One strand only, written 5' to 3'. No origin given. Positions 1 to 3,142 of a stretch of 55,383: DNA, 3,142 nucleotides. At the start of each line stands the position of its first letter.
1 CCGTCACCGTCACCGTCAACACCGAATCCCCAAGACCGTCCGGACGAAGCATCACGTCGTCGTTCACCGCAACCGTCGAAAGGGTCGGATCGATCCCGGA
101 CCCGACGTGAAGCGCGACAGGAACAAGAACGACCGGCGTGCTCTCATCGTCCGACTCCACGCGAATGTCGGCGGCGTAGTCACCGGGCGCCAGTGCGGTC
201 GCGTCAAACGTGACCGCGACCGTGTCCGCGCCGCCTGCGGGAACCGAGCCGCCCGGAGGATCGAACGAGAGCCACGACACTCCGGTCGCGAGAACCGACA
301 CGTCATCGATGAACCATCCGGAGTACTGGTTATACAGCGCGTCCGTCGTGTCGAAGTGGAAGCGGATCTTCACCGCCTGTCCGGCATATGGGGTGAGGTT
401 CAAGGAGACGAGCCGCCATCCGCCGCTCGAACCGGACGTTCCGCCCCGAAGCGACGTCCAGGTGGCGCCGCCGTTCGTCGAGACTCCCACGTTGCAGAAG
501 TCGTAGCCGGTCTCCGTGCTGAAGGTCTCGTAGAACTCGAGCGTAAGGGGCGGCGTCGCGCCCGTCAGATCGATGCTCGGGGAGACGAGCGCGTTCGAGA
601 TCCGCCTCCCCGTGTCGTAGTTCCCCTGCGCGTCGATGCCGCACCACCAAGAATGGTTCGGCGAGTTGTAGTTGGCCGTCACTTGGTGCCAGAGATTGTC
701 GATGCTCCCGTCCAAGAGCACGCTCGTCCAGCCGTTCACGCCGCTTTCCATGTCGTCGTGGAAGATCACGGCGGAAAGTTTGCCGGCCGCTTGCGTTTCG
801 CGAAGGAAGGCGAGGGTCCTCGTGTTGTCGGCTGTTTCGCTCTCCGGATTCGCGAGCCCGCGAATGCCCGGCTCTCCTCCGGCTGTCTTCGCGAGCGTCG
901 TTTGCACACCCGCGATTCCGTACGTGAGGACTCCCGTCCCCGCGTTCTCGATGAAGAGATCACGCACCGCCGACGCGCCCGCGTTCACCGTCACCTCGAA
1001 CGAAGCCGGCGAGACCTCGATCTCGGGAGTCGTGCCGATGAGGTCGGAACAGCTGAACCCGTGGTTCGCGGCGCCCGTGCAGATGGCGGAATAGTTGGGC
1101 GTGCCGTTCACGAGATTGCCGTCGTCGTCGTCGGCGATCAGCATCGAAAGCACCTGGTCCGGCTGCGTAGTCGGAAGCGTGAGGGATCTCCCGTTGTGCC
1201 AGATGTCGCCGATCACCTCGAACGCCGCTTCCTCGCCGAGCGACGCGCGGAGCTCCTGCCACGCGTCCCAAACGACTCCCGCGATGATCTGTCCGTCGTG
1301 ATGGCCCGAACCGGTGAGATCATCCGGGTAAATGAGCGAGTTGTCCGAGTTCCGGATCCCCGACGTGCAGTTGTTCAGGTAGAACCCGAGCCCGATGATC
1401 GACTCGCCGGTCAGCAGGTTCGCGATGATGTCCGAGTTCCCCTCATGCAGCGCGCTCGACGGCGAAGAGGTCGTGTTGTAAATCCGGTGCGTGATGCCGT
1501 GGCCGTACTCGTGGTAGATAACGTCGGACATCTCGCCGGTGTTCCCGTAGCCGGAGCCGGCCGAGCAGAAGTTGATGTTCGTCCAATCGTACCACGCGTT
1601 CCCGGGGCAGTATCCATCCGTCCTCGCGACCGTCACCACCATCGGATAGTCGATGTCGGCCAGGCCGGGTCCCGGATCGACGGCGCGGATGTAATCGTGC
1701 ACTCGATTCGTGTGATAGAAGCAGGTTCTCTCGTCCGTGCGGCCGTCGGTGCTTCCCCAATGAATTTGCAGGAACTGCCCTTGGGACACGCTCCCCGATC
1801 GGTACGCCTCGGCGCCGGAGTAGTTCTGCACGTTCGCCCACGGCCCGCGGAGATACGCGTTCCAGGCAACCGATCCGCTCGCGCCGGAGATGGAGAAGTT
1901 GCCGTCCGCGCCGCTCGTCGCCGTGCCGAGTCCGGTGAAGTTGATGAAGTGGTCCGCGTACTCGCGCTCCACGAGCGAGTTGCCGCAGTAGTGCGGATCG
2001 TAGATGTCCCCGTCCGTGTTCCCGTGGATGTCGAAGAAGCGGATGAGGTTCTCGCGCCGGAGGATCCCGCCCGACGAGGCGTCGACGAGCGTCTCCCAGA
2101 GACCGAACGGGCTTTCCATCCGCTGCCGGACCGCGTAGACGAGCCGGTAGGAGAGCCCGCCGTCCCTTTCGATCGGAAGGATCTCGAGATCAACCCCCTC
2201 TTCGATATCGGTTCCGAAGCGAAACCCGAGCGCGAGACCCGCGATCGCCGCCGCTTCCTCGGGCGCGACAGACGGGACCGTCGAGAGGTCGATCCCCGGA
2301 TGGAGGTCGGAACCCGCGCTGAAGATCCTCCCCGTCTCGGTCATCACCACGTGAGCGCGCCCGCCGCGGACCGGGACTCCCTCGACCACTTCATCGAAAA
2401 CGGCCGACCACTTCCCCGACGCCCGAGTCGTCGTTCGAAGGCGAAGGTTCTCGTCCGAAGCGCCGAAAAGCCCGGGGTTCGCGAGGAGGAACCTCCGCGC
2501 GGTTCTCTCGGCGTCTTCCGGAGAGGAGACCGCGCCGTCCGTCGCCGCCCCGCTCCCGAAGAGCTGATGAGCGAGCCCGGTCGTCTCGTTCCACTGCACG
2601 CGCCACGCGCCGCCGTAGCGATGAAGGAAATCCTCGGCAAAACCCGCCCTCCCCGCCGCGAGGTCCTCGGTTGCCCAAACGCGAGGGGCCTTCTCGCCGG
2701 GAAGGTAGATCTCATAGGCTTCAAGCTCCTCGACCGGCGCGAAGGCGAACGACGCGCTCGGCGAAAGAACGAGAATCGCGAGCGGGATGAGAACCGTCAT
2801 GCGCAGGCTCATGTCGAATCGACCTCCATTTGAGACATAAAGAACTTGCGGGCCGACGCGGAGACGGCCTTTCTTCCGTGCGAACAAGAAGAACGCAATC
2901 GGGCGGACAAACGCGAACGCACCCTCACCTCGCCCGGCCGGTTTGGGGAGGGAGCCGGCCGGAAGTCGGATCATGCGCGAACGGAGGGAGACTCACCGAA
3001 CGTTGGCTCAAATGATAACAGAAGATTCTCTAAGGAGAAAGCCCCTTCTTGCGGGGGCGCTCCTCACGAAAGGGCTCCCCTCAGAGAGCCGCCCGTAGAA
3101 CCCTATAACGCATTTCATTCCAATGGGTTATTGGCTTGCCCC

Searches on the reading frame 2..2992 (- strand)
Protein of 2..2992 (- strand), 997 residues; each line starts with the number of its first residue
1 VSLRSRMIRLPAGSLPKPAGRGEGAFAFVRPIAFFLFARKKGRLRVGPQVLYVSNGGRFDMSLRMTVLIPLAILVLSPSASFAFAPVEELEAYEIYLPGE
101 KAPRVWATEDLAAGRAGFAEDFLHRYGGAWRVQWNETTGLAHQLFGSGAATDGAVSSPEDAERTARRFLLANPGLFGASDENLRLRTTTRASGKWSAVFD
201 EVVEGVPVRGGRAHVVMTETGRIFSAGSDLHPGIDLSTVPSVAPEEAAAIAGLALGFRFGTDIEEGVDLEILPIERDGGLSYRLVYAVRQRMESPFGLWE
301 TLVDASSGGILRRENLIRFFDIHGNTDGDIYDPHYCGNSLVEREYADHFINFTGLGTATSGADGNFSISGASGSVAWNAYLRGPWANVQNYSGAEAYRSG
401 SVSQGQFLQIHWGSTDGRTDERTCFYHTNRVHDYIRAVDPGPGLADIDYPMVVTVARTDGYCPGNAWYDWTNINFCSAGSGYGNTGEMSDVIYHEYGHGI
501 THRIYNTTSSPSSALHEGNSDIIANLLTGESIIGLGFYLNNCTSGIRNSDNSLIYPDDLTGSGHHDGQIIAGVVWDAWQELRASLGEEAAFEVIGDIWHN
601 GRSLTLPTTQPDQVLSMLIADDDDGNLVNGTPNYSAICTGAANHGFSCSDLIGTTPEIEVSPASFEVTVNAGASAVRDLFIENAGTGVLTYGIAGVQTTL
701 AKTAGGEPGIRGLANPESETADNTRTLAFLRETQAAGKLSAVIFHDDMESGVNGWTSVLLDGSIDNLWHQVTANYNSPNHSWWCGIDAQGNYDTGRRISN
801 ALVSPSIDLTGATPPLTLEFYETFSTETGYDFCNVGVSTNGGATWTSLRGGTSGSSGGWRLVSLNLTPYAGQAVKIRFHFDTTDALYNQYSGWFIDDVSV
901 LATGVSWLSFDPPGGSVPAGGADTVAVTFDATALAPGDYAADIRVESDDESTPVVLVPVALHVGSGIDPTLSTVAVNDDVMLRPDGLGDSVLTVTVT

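Call 5: search_protein_families(library=pfam, proteins=[window:2-2992:-], max_evalue=0.01)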
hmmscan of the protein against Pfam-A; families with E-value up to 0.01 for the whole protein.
window:2-2992:- (997 aa): 3 families
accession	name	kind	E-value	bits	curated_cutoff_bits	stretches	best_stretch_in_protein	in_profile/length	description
PF20773.4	InhA-like_MAM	-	5.8e-10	39.4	26.9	1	795-909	46-171/191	Immune inhibitor A-like, MAM domain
PF02128.21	Peptidase_M36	-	1.4e-05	25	23.3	1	489-592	180-304/368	Fungalysin metallopeptidase (M36)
PF21471.3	Reelin_subrepeat-B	-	8.9e-05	22.7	27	1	837-900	64-126/127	Reelin subrepeat B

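Call 7: search_protein_families(library=ncbifam, proteins=[window:2-2992:-], max_evalue=0.01)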
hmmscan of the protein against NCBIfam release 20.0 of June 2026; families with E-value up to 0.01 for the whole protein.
window:2-2992:- (997 aa): 1 family
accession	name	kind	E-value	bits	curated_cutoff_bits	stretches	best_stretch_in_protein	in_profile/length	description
NF038128.1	choice_anch_J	domain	1e-09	38.8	30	1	749-900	7-162/162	choice-of-anchor J domain-containing protein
